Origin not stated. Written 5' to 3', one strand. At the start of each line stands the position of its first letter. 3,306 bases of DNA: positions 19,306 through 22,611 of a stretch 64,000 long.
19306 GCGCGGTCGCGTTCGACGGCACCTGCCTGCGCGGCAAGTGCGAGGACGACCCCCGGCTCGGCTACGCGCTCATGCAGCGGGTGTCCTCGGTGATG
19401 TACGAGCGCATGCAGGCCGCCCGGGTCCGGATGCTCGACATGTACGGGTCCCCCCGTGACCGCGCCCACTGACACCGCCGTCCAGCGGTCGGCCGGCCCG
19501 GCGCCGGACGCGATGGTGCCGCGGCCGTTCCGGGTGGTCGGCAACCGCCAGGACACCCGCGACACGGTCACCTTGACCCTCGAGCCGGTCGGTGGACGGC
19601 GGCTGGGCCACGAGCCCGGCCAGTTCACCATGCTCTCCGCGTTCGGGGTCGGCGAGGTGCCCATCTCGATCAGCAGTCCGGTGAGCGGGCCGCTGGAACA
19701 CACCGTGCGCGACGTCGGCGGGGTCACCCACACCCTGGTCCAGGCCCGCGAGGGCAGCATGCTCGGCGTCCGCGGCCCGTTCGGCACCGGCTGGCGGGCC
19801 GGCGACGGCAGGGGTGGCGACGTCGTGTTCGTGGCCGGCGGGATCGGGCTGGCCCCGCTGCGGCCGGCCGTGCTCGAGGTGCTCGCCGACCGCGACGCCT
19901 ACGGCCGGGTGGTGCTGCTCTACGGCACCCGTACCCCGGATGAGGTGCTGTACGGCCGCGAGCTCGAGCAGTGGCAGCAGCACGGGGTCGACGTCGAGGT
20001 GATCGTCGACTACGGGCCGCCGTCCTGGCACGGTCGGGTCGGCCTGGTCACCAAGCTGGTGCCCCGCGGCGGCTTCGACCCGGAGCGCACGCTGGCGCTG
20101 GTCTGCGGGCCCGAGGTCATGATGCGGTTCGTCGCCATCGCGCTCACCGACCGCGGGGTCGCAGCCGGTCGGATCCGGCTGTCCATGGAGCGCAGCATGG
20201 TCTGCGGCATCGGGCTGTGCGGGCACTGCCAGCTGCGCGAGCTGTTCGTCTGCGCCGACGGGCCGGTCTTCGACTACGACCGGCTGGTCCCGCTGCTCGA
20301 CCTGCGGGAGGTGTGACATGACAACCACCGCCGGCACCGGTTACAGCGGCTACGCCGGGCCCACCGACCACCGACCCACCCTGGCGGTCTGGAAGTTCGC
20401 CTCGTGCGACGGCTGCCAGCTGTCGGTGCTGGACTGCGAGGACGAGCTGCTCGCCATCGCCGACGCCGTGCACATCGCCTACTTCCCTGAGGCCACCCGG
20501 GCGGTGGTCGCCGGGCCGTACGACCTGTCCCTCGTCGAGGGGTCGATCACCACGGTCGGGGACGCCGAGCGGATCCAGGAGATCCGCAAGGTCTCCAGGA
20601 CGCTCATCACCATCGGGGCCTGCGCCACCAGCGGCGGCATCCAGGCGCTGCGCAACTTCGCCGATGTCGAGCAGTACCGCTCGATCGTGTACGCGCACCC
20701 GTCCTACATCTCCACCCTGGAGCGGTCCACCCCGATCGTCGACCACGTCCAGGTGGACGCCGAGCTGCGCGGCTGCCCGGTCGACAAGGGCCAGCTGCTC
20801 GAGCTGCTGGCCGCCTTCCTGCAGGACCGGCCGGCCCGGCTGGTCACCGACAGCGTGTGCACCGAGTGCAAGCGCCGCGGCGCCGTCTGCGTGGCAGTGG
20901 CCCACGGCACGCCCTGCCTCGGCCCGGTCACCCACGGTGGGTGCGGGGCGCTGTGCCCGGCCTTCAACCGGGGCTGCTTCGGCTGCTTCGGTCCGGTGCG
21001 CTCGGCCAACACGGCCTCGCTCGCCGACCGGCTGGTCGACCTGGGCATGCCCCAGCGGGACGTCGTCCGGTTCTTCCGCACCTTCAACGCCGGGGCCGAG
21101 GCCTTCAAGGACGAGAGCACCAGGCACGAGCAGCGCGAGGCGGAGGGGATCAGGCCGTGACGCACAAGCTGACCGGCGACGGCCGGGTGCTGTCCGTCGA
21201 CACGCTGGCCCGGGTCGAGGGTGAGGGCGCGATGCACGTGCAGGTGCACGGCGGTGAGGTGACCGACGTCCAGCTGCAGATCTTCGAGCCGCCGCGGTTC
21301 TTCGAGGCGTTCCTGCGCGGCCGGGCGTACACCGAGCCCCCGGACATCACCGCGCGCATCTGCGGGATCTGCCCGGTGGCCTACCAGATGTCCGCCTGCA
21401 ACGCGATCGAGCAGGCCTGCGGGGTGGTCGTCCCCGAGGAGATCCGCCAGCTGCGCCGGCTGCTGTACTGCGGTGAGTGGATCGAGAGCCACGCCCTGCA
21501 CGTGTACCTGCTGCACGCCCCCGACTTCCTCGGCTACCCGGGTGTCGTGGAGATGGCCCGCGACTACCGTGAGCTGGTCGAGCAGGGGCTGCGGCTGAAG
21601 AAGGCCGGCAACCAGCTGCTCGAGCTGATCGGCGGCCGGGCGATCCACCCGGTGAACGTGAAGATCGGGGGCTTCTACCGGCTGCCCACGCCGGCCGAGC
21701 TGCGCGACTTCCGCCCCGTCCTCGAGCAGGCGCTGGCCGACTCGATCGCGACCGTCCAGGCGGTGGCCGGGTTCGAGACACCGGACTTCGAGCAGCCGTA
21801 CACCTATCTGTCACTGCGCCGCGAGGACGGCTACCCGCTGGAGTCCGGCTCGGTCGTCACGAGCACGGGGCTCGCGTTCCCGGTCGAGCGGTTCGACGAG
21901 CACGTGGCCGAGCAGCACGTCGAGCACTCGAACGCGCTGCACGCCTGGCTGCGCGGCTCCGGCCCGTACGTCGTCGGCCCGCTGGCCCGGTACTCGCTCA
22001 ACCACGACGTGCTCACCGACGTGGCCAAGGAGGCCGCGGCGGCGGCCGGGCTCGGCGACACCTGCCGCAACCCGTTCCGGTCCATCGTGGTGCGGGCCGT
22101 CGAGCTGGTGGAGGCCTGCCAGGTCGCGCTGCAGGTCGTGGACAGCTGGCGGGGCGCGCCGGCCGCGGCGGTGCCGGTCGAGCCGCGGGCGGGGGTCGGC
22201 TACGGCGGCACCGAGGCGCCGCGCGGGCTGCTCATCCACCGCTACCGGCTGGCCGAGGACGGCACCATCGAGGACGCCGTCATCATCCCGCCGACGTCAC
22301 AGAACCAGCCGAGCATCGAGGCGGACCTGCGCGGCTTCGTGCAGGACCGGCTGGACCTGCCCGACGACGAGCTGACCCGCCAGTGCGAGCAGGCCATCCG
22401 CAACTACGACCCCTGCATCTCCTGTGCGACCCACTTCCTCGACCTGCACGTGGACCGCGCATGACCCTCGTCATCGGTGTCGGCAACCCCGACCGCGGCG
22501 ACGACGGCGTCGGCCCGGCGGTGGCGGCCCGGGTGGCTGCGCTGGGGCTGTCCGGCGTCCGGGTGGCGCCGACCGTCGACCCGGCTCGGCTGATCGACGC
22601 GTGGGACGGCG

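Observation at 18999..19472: Stand-alone cyclic-nucleotide-binding protein encoded inside the hydrogenase structural operon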

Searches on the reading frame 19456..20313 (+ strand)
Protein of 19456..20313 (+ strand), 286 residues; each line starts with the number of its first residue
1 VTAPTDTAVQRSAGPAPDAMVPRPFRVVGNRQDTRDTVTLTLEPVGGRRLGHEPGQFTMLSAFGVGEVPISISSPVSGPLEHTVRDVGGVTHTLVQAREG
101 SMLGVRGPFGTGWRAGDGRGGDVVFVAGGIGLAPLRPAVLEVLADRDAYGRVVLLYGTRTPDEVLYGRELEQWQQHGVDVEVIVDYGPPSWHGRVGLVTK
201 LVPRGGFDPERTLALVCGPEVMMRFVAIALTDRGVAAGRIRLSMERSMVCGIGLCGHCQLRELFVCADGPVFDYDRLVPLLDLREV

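Call 3: search_protein_families(library=pfam, proteins=[window:19456-20313:+], max_evalue=0.01)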
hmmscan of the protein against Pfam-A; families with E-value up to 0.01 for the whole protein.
window:19456-20313:+ (286 aa): 2 families
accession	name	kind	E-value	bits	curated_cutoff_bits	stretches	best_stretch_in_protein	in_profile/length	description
PF00175.26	NAD_binding_1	-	6.7e-16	59.3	22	1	125-226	1-107/109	Oxidoreductase NAD-binding domain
PF10418.14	DHODB_Fe-S_bind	-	2.6e-11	43.5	23.9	1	245-277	1-40/41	Iron-sulfur cluster binding domain of dihydroorotate dehydrogenase B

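Call 4: search_protein_families(library=ncbifam, proteins=[window:19456-20313:+], max_evalue=0.01)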
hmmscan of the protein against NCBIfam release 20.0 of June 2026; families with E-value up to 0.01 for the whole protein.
window:19456-20313:+ (286 aa): 25 families
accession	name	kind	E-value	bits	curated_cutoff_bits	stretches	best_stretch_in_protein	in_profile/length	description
NF006220.0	PRK08345.1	subfamily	8.1e-52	176.3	395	1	49-274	40-284/294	cytochrome-c3 hydrogenase subunit gamma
TIGR02911.1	sulfite_red_B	equivalog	2e-48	164.7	288.6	1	53-276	32-255/261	anaerobic sulfite reductase subunit AsrB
NF040830.1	sulfhyd_ShyC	equivalog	7.9e-46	156.5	600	1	48-274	35-278/288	NAD(P)-dependent hydrogenase/sulfhydrogenase 2 subunit gamma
NF000796.0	PRK00054.1-1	equivalog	2.8e-45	154.5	224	1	49-278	26-236/254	dihydroorotate dehydrogenase electron transfer subunit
NF040835.1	sulfhyd_HydG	equivalog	2.2e-39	135.5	650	1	50-278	48-285/292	NADPH-dependent hydrogenase/sulfhydrogenase 1 subunit gamma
NF000798.0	PRK00054.1-3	equivalog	7.1e-23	81.5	219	1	30-274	13-239/244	dihydroorotate dehydrogenase electron transfer subunit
NF004862.0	PRK06222.1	subfamily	8.3e-21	74.7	220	1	53-273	29-244/281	sulfide/dihydroorotate dehydrogenase-like FAD/NAD-binding protein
NF009414.0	PRK12778.1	equivalog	1.3e-20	73.3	1103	1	53-275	29-246/752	bifunctional dihydroorotate dehydrogenase B NAD binding subunit/NADPH-dependent glutamate synthase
NF000799.0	PRK00054.1-4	equivalog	2.3e-19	69.5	314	1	69-277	54-256/258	dihydroorotate dehydrogenase electron transfer subunit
NF040810.1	BenC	equivalog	1.4e-14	54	430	1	32-237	114-322/333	benzoate 1,2-dioxygenase electron transfer component BenC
NF000797.0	PRK00054.1-2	equivalog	1.1e-12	47.8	270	1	89-274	84-262/267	dihydroorotate dehydrogenase electron transfer subunit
NF045803.1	MethMoxFADbindMmoC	equivalog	3.2e-12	45.9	500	1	47-240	135-335/343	aromatic/alkene monooxygenase hydroxylase FAD-binding subunit MmoC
TIGR01941.1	nqrF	equivalog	7e-12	45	295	1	85-240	237-398/405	NADH:ubiquinone reductase (Na(+)-transporting) subunit F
NF009413.0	PRK12775.1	equivalog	4.8e-11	41.2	1895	1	53-275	29-246/1006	putative trifunctional 2-polyprenylphenol hydroxylase/glutamate synthase subunit beta/ferritin domain-containing protein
NF058606.1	GlBtMonoRdsGbcB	equivalog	1.6e-10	40.4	500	1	72-235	66-237/362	glycine betaine monooxygenase reductase subunit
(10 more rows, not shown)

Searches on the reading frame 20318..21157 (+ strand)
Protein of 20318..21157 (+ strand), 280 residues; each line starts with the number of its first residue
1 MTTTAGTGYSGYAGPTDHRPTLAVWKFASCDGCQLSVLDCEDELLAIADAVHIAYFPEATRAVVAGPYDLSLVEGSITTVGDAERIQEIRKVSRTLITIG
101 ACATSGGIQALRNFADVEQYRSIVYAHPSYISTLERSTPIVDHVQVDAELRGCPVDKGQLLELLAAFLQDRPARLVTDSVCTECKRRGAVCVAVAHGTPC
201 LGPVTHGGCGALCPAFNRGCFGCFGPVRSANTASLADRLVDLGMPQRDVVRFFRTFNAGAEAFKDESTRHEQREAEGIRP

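Call 3: search_protein_families(library=pfam, proteins=[window:20318-21157:+], max_evalue=0.01)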
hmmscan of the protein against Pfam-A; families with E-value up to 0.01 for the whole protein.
window:20318-21157:+ (280 aa): 1 family
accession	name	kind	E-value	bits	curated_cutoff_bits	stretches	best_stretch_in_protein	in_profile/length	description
PF01058.29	Oxidored_q6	-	1.2e-22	80.5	27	1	30-166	1-127/128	NADH ubiquinone oxidoreductase, 20 Kd subunit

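Call 4: search_protein_families(library=ncbifam, proteins=[window:20318-21157:+], max_evalue=0.01)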
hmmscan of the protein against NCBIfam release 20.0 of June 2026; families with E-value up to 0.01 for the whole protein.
window:20318-21157:+ (280 aa): 4 families
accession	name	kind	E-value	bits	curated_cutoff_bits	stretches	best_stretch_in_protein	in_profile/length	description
NF040831.1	sulfhyd_ShyD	equivalog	1.9e-44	152.1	460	1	22-257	3-238/240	NAD(P)-dependent hydrogenase/sulfhydrogenase 2 subunit delta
NF040836.1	sulfhyd_HydD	equivalog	2.5e-42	144.9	500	1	22-262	8-250/261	NADPH-dependent hydrogenase/sulfhydrogenase 1 subunit delta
NF045875.1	F420_non_VhuG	exception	1.4e-26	93.4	450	1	22-226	7-239/286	F420-non-reducing hydrogenase subunit VhuG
TIGR03294.1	FrhG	equivalog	6.8e-11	42.3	245.5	1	22-177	4-150/228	coenzyme F420 hydrogenase subunit gamma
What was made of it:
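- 20318..21160 (+): delta (small) subunit gene. Its ATG lies 1 nt after the gamma stop. Pfam Oxidored_q6 E=1.2e-22; NCBIfam ShyD/HydD (calls 3, 4).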

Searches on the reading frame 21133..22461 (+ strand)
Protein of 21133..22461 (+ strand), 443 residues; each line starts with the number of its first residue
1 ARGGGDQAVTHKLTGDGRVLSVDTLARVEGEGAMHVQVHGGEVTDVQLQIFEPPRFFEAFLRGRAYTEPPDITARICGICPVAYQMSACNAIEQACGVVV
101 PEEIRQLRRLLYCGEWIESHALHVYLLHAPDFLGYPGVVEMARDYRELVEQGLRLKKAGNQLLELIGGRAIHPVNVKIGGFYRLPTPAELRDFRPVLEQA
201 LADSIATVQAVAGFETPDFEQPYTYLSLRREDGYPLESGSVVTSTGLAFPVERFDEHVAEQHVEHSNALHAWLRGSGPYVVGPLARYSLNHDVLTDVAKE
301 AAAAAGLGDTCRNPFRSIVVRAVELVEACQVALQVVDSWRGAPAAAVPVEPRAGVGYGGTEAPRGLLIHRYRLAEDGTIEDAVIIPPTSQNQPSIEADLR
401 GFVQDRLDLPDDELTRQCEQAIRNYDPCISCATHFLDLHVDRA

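Call 3: search_protein_families(library=pfam, proteins=[window:21133-22461:+], max_evalue=0.01)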
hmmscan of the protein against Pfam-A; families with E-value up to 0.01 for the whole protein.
window:21133-22461:+ (443 aa): 1 family
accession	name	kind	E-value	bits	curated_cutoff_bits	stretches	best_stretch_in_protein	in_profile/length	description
PF00374.24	NiFeSe_Hases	-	5.3e-25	88.8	25.8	2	55-134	1-80/508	Nickel-dependent hydrogenase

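Call 4: search_protein_families(library=ncbifam, proteins=[window:21133-22461:+], max_evalue=0.01)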
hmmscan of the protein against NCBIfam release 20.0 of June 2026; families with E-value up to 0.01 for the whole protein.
window:21133-22461:+ (443 aa): 12 families
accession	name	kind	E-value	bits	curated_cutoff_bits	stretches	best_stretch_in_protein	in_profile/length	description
NF040828.1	sulfhyd_ShyA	equivalog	1.5e-85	287.6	700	1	20-436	3-413/415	NAD(P)-dependent hydrogenase/sulfhydrogenase 2 subunit alpha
NF040832.1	sulfhyd_HydA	equivalog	7.8e-82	275.6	880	1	21-436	6-424/426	NADPH-dependent hydrogenase/sulfhydrogenase 1 subunit alpha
TIGR03295.1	frhA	equivalog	1.5e-43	149.3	392.5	2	20-188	5-169/412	coenzyme F420 hydrogenase subunit alpha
NF041785.2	VhuA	equivalog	3.6e-43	147.7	800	2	21-181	5-172/418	F420-non-reducing hydrogenase Vhu subunit A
NF033181.1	NiFeSe_hydrog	equivalog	4.8e-40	137.9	600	2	21-142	5-125/507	nickel-dependent hydrogenase large subunit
NF045518.1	H2_NiFeSe_large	exception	7.8e-40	137.1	780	2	20-160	4-140/485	NiFeSe hydrogenase large subunit HysA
NF007550.0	PRK10170.1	equivalog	5.1e-17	61.5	1101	2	12-133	11-132/597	Ni/Fe-hydrogenase large subunit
NF007778.0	PRK10467.1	equivalog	8.6e-16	57.3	969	2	20-133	5-117/567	hydrogenase 2 large subunit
NF041786.2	VhuU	equivalog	3.8e-05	23.4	70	1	420-437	13-30/45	F420-non-reducing hydrogenase selenoprotein subunit VhuU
TIGR01962.1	NuoD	equivalog_domain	0.00012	21.1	459.35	1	34-186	20-161/386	NADH dehydrogenase (quinone) subunit D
NF004739.1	PRK06075.1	equivalog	0.00055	18.8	360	1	31-148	15-130/384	NADH-quinone oxidoreductase subunit D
NF040602.1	F420_dehyd_FpoD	exception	0.002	17.3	600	1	33-124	24-115/372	F420H2 dehydrogenase subunit FpoD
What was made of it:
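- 21157..22464 (+): alpha (large, [NiFe]) subunit gene. Its GTG overlaps the delta stop (GTGA). It carries the RICGIC and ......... nickel-binding motifs. NCBIfam ShyA E=1.5e-85 (call 4).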

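Call 38: search_solved_structures(query=window:21133-22461:+, max_evalue=1e-10)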
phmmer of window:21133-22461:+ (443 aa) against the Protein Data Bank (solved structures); distinct sequences matched with E-value up to 1e-10: 67 (the best 60 are shown).
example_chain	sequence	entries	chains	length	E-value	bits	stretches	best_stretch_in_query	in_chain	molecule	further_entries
9nez_D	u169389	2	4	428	7.5e-76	259.1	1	20-436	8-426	Sulfhydrogenase 1 subunit alpha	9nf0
9e15_B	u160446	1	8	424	3.3e-75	256.9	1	20-434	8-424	Sulfhydrogenase 1 subunit alpha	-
9e1j_B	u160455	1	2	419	3.5e-75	256.8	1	20-434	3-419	Sulfhydrogenase 1 subunit alpha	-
5yxy_A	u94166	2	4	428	2.1e-74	254.3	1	20-435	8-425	Cytosolic NiFe-hydrogenase, alpha subunit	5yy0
5odc_F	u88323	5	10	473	2.7e-53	184.7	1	20-436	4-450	Methyl-viologen reducing hydrogenase subunit A | Methyl-viologen reducing hydrogenase, subunit A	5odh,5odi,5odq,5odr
7t2r_D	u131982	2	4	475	6.7e-44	153.8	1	20-436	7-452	NiFe hydrogenase large subunit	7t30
9sw2_F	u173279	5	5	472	2e-42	148.9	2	20-220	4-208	F420-non-reducing hydrogenase subunit A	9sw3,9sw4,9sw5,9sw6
5xf9_D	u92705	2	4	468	2.4e-41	145.3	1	18-434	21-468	NAD-reducing hydrogenase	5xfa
9sfi_g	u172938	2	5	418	2e-40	142.3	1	21-187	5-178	Coenzyme F420-reducing hydrogenase, alpha subunit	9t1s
5jsu_B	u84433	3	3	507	1.2e-33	120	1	19-193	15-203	Periplasmic [NiFeSe] hydrogenase, large subunit, selenocysteine-containing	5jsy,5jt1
5jsh_B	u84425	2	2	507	3.7e-32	115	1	19-193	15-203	Periplasmic [NiFeSe] hydrogenase, large subunit, selenocysteine-containing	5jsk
6ruc_B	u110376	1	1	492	1.2e-31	113.4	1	19-193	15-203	Periplasmic [NiFeSe] hydrogenase, large subunit, selenocysteine-containing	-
6z8m_B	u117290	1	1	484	1.5e-31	113.1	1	19-193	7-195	Periplasmic [NiFeSe] hydrogenase, large subunit, selenocysteine-containing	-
6rtp_B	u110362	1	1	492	3.1e-31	112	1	19-193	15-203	Periplasmic [NiFeSe] hydrogenase, large subunit, selenocysteine-containing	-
6ru9_B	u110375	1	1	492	3.2e-31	112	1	19-193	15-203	Periplasmic [NiFeSe] hydrogenase, large subunit, selenocysteine-containing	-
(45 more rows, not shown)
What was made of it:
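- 21157..22464 (+): PDB 9nez_D E=7.5e-76 (call 38).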

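Call 40: search_dna_similar(query=window:21133-22461:+, collection=plasmids, mode=protein, max_evalue=1e-30, max_rows=60)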
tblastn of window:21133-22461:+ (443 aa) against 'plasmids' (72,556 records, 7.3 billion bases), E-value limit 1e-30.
Records with a match: 15; places in all: 15; records where one place covers at least 80% of the query: 15.
Best place of each record, by identity: <60% 15.
By first word of the organism name: Rhodococcus 6; Streptomyces 5; Burkholderia 2; Paraburkholderia 1; Pandoraea 1.
By predicted mobility (MOB-suite, as given by PLSDB): non-mobilizable 8; mobilizable 5; conjugative 2.
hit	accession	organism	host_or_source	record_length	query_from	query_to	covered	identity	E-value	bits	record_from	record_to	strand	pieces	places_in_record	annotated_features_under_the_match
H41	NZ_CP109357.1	Streptomyces sp. NBC_01562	-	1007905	5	442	99%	57.8%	2e-145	465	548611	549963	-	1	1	record has no annotation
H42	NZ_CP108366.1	Streptomyces sp. NBC_01340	-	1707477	5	442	99%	57.8%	2e-145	465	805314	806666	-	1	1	none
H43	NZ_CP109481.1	Streptomyces sp. NBC_01450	-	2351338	5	442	99%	57.4%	6e-143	458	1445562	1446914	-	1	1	none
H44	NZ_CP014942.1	Rhodococcus sp. BH4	cell culture,sludge of membrane ...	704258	5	443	99%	56.7%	1e-145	466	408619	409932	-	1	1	Ni/Fe hydrogenase subunit alpha | oxidoreductase | hydrogenase maturation protease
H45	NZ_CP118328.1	Rhodococcus sp. DK17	pure culture,crude oil-contaminated soil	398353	13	442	97%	57.9%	2e-141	454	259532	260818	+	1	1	nickel-dependent hydrogenase large subunit | oxidoreductase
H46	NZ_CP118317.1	Rhodococcus sp. DK180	pure culture,crude oil-contaminated soil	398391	13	442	97%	57.9%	2e-141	454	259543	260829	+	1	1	nickel-dependent hydrogenase large subunit | oxidoreductase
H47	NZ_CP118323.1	Rhodococcus sp. DK176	pure culture,crude oil-contaminated soil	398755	13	442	97%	57.9%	2e-141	454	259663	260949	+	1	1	nickel-dependent hydrogenase large subunit | oxidoreductase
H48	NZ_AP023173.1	Rhodococcus qingshengii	-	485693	5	442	99%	56.4%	1e-145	466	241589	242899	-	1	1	Ni/Fe hydrogenase subunit alpha | oxidoreductase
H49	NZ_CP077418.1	Rhodococcus qingshengii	pure culture,oil-contaminated water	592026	5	442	99%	56.2%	1e-144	463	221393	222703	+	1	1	Ni/Fe hydrogenase subunit alpha | oxidoreductase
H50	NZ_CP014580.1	Paraburkholderia phytofirmans OLGA172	-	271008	18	442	96%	56.0%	9e-144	460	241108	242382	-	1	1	nickel-dependent hydrogenase large subunit | oxidoreductase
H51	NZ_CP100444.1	Streptomyces rimosus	pure culture,OTC cluster deletion ...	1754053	9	441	98%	54.6%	8e-137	440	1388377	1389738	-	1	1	record has no annotation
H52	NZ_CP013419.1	Burkholderia savannae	soil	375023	13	442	97%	54.7%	9e-138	443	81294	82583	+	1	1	nickel-dependent hydrogenase large subunit | oxidoreductase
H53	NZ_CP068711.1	Burkholderia thailandensis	soil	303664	13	442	97%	54.0%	2e-138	445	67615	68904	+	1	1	nickel-dependent hydrogenase large subunit | oxidoreductase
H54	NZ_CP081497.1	Streptomyces sp. BHT-5-2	whole organism,plant soil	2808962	5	443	99%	52.4%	9e-137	440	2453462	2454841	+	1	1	none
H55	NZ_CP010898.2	Pandoraea vervacti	bacteria,uncultivated field soil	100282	12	442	92%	54.5%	5e-121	461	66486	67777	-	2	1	oxidoreductase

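Call 41: get_annotated_region(hit=H45, flank=6000)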
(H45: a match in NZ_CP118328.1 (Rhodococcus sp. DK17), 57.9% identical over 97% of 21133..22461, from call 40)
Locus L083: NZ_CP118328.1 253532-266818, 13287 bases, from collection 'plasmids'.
description: Rhodococcus sp. DK17 plasmid pDK1, complete sequence
organism: Rhodococcus sp. DK17 (NCBI taxid 186196)
taxonomy: Bacteria; Actinomycetota; Actinomycetes; Mycobacteriales; Nocardiaceae; Rhodococcus; Rhodococcus sp. DK17
host: -; source: pure culture,crude oil-contaminated soil; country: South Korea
typing (MOB-suite, as given by PLSDB): non-mobilizable; replicon rep_cluster_313
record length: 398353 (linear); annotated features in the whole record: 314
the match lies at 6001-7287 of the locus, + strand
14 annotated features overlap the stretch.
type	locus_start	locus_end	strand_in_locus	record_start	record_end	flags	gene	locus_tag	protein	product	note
CDS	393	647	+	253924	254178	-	-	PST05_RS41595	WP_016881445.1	SHOCT domain-containing protein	-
CDS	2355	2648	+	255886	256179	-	-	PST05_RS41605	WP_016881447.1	DUF1876 domain-containing protein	-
CDS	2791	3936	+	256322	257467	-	-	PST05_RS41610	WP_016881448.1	4Fe-4S dicluster domain-containing protein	-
CDS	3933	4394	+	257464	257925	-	-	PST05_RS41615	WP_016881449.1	cyclic nucleotide-binding domain-containing protein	-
CDS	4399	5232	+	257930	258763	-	-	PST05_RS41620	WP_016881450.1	FAD/NAD(P)-binding protein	-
CDS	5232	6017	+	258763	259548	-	-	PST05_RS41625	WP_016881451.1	oxidoreductase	-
CDS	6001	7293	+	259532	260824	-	-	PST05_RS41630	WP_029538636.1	nickel-dependent hydrogenase large subunit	-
CDS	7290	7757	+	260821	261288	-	-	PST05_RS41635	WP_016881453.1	hydrogenase maturation protease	-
CDS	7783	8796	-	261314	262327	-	-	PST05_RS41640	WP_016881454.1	hypothetical protein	-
CDS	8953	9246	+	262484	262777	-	-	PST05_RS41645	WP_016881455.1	hypothetical protein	-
CDS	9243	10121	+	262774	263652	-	-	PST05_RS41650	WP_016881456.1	universal stress protein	-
CDS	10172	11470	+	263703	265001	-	-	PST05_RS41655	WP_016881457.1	DUF4010 domain-containing protein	-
CDS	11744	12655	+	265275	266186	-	-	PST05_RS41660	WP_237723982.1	hypothetical protein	-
CDS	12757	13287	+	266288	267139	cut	-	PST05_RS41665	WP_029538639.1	universal stress protein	-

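Call 42: get_annotated_region(hit=H44, flank=6000)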
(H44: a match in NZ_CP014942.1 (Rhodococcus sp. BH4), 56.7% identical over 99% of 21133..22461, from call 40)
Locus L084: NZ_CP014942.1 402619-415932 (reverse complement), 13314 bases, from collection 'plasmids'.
description: Rhodococcus sp. BH4 plasmid unnamed
organism: Rhodococcus sp. BH4 (NCBI taxid 1807790)
taxonomy: Bacteria; Actinomycetota; Actinomycetes; Mycobacteriales; Nocardiaceae; Rhodococcus; Rhodococcus sp. BH4
host: -; source: cell culture,sludge of membrane bioreactor in a waste-water treatment plant; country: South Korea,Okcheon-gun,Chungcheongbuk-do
typing (MOB-suite, as given by PLSDB): non-mobilizable
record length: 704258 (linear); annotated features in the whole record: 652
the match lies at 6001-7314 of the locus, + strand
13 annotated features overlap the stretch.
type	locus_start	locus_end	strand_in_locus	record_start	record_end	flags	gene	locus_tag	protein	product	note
CDS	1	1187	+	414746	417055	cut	ppsA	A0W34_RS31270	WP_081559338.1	phosphoenolpyruvate synthase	GO:0016310 - phosphorylation [Evidence IEA]; GO:0006090 - pyruvate metabolic process [Evidence IEA]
CDS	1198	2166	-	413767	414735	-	-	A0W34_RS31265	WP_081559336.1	1-phosphofructokinase family hexose kinase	-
CDS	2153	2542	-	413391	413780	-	-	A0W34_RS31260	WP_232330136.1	GNAT family N-acetyltransferase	-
CDS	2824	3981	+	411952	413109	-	-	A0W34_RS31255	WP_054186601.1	4Fe-4S dicluster domain-containing protein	-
CDS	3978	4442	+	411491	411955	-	-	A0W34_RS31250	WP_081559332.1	cyclic nucleotide-binding domain-containing protein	-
CDS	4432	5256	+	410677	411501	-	-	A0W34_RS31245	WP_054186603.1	FAD/NAD(P)-binding protein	-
CDS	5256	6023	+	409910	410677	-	-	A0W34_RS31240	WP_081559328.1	oxidoreductase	-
CDS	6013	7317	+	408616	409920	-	-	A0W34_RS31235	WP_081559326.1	Ni/Fe hydrogenase subunit alpha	-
CDS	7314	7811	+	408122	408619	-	-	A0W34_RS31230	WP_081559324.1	hydrogenase maturation protease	-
CDS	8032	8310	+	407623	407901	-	-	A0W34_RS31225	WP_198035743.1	DUF1876 domain-containing protein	-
CDS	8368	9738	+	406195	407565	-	-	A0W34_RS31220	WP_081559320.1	wax ester/triacylglycerol synthase family O-acyltransferase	-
CDS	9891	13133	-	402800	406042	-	otsB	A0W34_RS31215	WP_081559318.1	trehalose-phosphatase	GO:0005992 - trehalose biosynthetic process [Evidence IEA]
CDS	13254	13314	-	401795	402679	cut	-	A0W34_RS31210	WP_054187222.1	universal stress protein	-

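Call 51: get_annotated_region(hit=H51, flank=7000)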
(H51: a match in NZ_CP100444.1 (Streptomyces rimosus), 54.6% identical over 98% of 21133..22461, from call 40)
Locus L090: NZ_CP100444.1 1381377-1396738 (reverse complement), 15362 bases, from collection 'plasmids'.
description: Streptomyces rimosus subsp. rimosus strain DV3 plasmid pSRIMDV3, complete sequence
organism: Streptomyces rimosus (NCBI taxid 132474)
taxonomy: Bacteria; Actinomycetota; Actinomycetes; Kitasatosporales; Streptomycetaceae; Streptomyces; Streptomyces rimosus
host: -; source: pure culture,OTC cluster deletion mutant of Streptomyces rimosus subsp. rimosus HP126; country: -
typing (MOB-suite, as given by PLSDB): mobilizable; replicon rep_cluster_1974; relaxase MOBF
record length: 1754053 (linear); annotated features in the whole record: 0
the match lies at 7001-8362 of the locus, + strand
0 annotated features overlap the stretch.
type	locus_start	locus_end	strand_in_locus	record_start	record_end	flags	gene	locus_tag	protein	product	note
